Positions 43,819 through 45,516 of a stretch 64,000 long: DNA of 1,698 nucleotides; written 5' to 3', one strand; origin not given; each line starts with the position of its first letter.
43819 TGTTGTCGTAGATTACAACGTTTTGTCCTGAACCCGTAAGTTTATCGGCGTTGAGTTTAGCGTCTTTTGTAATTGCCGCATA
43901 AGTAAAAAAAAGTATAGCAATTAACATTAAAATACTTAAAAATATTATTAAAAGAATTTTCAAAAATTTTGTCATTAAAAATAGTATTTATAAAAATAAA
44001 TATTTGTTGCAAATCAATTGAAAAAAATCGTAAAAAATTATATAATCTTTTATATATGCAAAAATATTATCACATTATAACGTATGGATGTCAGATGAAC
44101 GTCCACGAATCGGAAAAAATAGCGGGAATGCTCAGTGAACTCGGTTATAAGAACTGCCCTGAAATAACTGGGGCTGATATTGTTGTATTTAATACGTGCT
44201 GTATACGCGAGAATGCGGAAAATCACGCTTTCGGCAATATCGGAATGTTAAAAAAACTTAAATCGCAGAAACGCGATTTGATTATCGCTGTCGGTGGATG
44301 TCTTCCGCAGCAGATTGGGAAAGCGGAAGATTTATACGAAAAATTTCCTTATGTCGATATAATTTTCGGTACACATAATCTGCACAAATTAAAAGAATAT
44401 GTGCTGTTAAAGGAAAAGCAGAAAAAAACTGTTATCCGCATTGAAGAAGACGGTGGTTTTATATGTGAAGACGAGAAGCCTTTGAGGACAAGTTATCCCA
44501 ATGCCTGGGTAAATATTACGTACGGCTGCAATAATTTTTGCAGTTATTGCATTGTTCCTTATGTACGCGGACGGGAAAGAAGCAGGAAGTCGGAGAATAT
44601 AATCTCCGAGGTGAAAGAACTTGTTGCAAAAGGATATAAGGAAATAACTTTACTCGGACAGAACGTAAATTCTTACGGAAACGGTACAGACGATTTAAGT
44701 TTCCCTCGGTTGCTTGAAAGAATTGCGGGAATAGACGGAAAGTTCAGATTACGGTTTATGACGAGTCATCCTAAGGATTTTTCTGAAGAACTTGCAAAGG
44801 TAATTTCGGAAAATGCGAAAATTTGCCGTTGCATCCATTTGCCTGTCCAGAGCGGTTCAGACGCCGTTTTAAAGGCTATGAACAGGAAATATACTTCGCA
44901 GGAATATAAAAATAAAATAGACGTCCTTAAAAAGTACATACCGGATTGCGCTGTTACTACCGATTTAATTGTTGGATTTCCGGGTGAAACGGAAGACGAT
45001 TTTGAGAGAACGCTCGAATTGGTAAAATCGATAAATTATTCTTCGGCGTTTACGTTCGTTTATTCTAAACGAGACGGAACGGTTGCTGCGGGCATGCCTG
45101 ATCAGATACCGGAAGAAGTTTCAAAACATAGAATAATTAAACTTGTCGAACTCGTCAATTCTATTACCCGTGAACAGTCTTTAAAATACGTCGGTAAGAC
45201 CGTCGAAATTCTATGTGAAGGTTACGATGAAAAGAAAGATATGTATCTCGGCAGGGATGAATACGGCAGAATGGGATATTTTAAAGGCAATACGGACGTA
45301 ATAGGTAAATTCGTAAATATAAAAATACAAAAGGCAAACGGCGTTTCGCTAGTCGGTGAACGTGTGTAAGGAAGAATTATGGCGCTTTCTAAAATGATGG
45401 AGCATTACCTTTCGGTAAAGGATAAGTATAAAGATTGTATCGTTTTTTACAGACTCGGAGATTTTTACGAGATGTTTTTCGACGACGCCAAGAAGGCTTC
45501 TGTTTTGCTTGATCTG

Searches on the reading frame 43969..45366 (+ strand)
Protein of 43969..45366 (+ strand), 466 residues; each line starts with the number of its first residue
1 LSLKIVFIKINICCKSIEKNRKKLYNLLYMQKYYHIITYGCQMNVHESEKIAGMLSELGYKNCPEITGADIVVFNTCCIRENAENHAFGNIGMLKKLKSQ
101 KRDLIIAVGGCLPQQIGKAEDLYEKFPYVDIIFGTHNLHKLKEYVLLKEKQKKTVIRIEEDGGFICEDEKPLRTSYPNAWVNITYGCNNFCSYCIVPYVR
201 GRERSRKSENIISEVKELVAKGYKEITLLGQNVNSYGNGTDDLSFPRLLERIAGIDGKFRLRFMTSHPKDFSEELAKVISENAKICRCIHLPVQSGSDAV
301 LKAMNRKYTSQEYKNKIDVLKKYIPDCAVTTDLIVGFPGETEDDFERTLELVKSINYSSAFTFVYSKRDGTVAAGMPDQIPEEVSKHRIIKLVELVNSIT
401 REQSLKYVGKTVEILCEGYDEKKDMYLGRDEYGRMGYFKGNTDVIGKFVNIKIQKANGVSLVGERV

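Call 22: search_protein_families(library=pfam, proteins=[window:43969-45366:+], max_evalue=0.00001)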
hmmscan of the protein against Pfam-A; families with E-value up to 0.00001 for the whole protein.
window:43969-45366:+ (466 aa): 4 families
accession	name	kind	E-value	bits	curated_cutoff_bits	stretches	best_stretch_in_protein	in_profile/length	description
PF04055.27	Radical_SAM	-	8.4e-33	114.3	29.5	1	181-352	1-166/166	Radical SAM superfamily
PF00919.26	UPF0004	-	3.5e-27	94.7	27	1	34-134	2-98/98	Uncharacterized protein family UPF0004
PF01938.26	TRAM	-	2.6e-09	37.2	21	1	406-464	2-59/61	TRAM domain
PF18693.7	TRAM_2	-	2.5e-06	28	27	0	408-466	1-63/63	TRAM domain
